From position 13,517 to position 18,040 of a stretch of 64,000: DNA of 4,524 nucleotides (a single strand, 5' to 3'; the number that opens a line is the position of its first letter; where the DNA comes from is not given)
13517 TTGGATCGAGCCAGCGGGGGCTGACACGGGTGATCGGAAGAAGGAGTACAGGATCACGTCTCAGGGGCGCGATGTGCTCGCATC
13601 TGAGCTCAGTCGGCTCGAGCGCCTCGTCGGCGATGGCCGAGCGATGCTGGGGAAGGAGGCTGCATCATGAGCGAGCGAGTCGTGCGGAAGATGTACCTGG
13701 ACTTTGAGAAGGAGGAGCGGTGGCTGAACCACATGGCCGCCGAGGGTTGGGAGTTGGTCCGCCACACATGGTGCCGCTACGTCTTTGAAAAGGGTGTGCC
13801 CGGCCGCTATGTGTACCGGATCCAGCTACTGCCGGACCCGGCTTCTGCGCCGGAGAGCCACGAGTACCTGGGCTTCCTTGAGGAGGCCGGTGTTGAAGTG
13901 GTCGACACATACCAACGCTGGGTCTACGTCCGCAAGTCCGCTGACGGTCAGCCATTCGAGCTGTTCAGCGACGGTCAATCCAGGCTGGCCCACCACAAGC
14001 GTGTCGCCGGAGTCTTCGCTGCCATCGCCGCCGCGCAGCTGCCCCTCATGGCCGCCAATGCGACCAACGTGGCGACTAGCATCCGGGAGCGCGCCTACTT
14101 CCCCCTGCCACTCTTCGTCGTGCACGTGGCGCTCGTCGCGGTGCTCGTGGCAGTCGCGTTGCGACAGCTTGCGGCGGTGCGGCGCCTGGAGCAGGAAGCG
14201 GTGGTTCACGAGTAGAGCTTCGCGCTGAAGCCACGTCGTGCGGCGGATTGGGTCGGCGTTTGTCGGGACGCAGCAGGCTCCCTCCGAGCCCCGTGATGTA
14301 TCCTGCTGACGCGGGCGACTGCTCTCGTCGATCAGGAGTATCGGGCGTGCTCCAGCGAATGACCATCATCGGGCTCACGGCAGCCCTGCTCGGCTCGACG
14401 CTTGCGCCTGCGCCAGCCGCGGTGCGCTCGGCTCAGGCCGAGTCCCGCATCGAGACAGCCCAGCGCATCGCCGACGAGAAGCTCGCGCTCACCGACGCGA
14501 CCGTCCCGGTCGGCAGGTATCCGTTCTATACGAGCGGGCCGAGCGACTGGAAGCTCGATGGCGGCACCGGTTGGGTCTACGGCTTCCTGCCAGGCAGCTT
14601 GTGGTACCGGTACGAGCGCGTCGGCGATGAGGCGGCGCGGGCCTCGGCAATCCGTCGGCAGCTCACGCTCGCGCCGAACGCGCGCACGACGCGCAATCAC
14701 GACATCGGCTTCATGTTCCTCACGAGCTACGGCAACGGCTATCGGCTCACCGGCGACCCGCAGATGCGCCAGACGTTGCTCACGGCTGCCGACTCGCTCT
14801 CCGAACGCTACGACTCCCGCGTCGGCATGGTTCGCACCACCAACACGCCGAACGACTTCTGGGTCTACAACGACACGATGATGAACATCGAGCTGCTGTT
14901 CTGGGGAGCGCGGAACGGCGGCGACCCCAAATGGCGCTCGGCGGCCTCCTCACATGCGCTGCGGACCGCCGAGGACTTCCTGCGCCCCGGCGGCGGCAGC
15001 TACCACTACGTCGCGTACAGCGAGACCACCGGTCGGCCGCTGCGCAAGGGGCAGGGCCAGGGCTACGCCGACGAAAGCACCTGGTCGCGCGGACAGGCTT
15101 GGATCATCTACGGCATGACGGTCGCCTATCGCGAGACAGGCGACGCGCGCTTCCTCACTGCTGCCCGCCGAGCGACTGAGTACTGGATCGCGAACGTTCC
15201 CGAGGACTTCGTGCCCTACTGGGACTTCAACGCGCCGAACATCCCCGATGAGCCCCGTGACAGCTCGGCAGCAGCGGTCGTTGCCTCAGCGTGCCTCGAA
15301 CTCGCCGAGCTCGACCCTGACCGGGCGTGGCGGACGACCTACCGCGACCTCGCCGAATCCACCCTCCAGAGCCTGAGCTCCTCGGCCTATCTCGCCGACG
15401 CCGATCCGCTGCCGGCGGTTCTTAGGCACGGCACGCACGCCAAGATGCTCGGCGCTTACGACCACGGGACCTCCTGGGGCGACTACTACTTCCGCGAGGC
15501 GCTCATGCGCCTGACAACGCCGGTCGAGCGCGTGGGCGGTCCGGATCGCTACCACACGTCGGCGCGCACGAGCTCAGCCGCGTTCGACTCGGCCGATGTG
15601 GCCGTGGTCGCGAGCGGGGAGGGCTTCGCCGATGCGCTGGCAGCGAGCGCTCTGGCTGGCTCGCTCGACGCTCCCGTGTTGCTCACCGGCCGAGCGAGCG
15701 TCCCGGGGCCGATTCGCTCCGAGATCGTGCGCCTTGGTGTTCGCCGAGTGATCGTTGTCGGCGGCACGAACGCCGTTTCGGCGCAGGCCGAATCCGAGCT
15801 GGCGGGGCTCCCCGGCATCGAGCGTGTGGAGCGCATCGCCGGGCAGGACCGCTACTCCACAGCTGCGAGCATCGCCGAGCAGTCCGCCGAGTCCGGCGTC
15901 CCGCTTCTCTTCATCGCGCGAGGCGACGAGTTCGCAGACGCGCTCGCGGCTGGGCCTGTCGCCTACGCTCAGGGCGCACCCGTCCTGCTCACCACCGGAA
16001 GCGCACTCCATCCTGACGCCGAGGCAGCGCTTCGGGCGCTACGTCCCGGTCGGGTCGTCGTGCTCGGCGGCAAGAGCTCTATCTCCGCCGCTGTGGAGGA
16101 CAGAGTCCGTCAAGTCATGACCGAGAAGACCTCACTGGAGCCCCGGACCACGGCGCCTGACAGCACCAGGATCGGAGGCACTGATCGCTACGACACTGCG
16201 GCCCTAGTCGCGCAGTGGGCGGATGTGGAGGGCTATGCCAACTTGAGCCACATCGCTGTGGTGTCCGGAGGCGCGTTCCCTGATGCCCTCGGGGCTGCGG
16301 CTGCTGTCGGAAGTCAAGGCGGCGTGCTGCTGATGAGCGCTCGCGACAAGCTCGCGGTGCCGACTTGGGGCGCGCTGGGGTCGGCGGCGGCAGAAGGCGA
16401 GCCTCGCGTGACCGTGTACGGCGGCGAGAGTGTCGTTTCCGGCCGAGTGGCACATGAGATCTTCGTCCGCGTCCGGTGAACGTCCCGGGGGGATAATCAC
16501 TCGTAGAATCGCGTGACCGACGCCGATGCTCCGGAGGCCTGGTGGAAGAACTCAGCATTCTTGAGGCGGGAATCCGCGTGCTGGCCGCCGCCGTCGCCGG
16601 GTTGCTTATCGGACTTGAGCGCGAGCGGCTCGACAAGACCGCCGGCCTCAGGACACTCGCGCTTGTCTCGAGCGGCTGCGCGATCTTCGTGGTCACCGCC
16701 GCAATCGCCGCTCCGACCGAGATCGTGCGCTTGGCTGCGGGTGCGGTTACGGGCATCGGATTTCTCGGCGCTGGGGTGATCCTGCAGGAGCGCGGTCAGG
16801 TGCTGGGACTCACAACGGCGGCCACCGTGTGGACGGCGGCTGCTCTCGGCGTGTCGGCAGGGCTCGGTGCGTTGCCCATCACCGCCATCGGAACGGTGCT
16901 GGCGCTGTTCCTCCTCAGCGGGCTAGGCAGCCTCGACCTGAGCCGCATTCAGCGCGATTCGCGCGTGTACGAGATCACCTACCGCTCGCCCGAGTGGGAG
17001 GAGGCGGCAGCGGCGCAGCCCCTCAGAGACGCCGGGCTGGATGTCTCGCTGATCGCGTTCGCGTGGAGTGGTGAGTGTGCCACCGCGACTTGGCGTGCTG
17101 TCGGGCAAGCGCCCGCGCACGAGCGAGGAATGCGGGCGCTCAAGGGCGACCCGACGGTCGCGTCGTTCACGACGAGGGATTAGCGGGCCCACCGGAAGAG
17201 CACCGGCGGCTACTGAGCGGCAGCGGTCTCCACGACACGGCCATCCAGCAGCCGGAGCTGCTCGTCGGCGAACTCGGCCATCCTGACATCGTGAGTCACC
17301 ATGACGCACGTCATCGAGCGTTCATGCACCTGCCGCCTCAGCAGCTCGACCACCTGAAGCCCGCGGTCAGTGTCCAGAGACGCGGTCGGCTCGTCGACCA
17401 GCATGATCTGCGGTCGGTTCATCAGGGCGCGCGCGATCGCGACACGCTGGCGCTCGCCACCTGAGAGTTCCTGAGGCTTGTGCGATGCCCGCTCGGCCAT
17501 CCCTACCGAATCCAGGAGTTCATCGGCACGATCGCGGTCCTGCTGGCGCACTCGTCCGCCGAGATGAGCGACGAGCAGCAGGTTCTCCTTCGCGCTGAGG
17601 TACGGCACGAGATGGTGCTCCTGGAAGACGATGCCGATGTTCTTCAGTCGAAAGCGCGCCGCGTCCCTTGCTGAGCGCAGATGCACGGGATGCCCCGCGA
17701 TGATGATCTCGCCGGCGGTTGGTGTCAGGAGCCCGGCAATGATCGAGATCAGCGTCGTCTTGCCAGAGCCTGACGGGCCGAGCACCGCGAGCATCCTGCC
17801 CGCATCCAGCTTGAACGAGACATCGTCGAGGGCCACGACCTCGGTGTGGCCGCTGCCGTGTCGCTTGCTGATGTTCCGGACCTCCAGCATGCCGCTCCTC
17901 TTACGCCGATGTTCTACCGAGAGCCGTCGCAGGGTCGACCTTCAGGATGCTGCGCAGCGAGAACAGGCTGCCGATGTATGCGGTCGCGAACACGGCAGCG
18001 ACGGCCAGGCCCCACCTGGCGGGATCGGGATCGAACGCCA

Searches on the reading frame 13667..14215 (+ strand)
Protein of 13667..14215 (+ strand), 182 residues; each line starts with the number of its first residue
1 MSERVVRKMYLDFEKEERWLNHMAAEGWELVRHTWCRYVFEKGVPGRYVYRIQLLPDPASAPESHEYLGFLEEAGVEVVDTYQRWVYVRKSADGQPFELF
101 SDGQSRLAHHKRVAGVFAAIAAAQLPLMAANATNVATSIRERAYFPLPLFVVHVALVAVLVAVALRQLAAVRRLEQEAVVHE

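Call 76: search_protein_families(library=pfam, proteins=[window:13667-14215:+], max_evalue=0.0001)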
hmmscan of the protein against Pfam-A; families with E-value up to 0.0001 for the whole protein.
window:13667-14215:+ (182 aa): 1 family
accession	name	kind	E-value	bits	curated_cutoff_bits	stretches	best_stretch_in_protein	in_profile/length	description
PF11193.13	DUF2812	-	3.6e-30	104.9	27.8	1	12-119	1-107/110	Protein of unknown function (DUF2812)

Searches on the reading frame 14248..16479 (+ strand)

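Call 8: search_protein_families(library=pfam, proteins=[window:14248-16479:+], max_evalue=0.01)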
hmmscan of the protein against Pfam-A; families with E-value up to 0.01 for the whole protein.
window:14248-16479:+ (743 aa): 2 families
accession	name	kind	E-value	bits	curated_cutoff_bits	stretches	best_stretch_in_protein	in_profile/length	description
PF04122.17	CW_binding_2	-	4.4e-51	171.8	24.9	3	529-617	1-73/73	Cell wall binding domain 2 (CWB2)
PF07470.19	Glyco_hydro_88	-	6.3e-10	39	26.6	1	108-296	28-216/352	Glycosyl Hydrolase Family 88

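Call 9: search_protein_families(library=padloc, proteins=[window:14248-16479:+], max_evalue=0.01)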
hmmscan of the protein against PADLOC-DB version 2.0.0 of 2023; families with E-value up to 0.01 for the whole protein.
window:14248-16479:+ (743 aa): 0 families

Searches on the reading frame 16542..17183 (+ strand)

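Call 76: search_protein_families(library=pfam, proteins=[window:16542-17183:+], max_evalue=0.0001)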
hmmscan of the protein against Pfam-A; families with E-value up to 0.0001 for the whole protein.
window:16542-17183:+ (213 aa): 1 family
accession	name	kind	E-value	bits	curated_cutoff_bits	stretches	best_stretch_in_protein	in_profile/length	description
PF02308.21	MgtC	-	6.6e-29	101.2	31.4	1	14-131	2-118/121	MgtC family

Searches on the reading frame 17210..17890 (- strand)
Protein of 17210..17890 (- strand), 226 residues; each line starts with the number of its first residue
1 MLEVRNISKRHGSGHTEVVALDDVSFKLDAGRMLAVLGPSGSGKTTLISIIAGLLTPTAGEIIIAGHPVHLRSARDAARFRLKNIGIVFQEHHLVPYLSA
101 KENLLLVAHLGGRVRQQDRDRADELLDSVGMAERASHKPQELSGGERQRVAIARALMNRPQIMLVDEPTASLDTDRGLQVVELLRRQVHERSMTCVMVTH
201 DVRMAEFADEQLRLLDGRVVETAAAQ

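Call 76: search_protein_families(library=pfam, proteins=[window:17210-17890:-], max_evalue=0.0001)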
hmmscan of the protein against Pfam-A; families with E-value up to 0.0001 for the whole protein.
window:17210-17890:- (226 aa): 5 families
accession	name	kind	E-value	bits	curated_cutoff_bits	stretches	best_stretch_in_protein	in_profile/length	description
PF00005.33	ABC_tran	-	1.8e-39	135.9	25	1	21-170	1-137/137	ABC transporter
PF02463.25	SMC_N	-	8.3e-07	29.1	40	1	32-214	25-211/220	RecF/RecN/SMC N terminal domain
PF13304.12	AAA_21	-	3.8e-06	27.6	27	0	34-55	2-23/304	AAA domain, putative AbiEii toxin, Type IV TA system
PF13191.12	AAA_16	-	2.4e-05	25.3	32.6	1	31-185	24-121/167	AAA ATPase domain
PF13555.12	AAA_29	-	5.4e-05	23.3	27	0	22-59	13-50/61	P-loop containing region of AAA domain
